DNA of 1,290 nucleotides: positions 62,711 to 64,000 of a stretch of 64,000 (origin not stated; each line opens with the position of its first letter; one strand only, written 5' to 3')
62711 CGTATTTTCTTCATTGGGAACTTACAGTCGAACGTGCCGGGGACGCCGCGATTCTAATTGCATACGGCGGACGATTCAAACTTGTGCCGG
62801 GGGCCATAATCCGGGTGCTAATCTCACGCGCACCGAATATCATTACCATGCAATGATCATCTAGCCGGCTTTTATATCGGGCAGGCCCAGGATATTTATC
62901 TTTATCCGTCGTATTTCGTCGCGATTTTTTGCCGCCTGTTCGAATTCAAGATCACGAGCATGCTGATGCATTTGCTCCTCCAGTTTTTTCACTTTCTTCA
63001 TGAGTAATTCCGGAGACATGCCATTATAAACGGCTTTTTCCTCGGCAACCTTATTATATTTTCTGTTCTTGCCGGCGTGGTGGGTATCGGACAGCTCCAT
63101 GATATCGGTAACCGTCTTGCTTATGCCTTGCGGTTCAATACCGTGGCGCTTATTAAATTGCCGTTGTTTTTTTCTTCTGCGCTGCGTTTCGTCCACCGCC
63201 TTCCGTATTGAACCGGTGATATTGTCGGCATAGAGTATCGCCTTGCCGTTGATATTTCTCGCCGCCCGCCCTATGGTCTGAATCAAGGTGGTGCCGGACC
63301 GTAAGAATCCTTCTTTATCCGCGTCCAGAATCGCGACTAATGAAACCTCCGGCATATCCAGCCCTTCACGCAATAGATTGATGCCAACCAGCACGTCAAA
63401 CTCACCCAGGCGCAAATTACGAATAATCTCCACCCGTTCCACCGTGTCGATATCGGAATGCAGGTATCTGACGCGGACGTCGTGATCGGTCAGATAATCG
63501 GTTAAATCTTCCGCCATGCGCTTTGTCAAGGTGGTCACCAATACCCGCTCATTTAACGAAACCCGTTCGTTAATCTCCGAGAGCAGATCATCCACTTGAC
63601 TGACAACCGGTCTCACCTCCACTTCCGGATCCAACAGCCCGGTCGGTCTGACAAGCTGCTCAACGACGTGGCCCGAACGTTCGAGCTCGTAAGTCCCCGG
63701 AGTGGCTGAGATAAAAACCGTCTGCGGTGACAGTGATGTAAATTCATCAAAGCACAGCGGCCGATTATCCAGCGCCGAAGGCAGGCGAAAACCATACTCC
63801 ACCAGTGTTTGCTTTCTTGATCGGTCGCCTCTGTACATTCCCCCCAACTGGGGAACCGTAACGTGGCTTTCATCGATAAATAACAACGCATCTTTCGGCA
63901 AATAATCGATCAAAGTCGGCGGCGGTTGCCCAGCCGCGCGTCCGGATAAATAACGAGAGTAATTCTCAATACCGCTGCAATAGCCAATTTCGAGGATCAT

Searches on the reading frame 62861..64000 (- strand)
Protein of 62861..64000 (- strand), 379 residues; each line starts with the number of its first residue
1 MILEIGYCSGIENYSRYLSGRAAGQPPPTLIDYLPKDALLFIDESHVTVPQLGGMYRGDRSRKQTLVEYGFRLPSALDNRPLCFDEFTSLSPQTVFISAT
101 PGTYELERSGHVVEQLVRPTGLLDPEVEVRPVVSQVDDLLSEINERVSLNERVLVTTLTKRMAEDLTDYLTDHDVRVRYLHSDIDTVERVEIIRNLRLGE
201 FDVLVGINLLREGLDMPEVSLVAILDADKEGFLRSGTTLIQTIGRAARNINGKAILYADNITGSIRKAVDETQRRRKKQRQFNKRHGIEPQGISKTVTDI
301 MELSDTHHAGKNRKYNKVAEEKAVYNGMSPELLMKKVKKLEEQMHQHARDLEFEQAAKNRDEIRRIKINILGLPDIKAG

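Call 41: search_protein_families(library=pfam, proteins=[window:62861-64000:-], max_evalue=0.001)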
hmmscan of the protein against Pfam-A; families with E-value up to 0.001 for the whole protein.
window:62861-64000:- (379 aa): 3 families
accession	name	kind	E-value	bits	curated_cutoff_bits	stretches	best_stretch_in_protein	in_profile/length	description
PF12344.14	UvrB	-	4.5e-20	71.7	27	1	256-297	1-42/43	Ultra-violet resistance protein B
PF00271.37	Helicase_C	-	7.9e-20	71.6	23.5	1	138-249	5-109/110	Helicase conserved C-terminal domain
PF02151.25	UVR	-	1.3e-08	34.7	21.5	1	335-367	2-34/36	UvrB/uvrC motif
